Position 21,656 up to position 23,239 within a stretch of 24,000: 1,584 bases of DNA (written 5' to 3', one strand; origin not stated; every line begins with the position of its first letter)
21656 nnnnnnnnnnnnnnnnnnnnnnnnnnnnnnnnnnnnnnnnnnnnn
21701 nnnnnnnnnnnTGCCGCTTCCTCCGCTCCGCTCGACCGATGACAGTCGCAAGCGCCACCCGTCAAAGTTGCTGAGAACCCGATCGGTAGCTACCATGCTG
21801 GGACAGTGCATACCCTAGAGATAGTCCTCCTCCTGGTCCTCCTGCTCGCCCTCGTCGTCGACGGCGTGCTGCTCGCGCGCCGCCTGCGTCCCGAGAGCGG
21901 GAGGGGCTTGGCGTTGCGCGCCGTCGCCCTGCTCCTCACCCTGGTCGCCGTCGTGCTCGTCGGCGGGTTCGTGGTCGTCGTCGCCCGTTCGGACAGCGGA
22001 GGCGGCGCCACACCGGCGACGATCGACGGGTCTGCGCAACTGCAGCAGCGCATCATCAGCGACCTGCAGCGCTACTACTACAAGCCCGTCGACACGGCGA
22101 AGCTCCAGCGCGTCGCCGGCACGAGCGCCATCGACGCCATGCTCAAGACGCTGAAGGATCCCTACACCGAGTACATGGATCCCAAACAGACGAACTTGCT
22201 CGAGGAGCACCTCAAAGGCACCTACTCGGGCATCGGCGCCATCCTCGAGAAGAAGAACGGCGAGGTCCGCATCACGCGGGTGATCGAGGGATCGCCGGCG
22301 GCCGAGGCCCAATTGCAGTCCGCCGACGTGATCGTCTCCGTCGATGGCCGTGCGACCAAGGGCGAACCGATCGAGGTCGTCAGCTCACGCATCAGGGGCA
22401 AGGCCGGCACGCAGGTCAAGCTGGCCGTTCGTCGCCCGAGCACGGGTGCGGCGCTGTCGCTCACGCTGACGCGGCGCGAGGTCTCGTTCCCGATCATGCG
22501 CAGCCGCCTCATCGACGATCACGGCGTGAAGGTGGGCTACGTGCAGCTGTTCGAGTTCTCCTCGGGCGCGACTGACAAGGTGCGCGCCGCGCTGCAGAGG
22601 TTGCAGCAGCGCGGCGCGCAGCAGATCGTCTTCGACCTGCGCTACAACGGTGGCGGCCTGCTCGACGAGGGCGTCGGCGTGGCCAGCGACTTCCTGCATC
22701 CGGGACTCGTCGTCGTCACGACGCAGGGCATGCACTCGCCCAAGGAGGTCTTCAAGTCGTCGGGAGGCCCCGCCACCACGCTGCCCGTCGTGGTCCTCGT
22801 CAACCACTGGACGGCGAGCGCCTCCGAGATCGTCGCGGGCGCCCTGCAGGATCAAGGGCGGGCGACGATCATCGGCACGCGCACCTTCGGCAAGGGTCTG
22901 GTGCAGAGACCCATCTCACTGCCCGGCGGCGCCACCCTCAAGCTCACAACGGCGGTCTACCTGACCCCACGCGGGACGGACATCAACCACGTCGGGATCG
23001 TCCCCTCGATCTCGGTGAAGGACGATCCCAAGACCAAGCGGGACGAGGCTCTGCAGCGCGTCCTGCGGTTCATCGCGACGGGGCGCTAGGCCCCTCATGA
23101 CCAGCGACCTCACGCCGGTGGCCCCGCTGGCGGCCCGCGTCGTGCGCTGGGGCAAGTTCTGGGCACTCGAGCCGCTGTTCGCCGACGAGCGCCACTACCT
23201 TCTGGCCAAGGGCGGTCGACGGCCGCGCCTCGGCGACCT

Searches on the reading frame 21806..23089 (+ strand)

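Call 9: search_protein_families(library=pfam, proteins=[window:21806-23089:+], max_evalue=0.01)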
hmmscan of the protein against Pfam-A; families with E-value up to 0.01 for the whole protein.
window:21806-23089:+ (427 aa): 6 families
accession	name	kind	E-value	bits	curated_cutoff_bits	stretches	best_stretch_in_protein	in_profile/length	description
PF03572.23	Peptidase_S41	-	1.6e-50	171.4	24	1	242-404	1-165/165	Peptidase family S41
PF17820.7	PDZ_6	-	8.4e-11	41.9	27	1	156-210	2-54/54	PDZ domain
PF13180.12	PDZ_2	-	3.7e-10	40.4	27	1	142-219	2-78/80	PDZ domain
PF22694.1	CtpB_N-like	-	1.6e-06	28.9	27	1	88-126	49-83/85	Activating protease CtpB N-terminal domain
PF00595.29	PDZ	-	1.6e-06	28.8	23.2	1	148-208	17-80/81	PDZ domain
PF19805.5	DUF6288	-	0.0027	17.4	26.3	1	153-196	2-47/402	Family of unknown function (DUF6288)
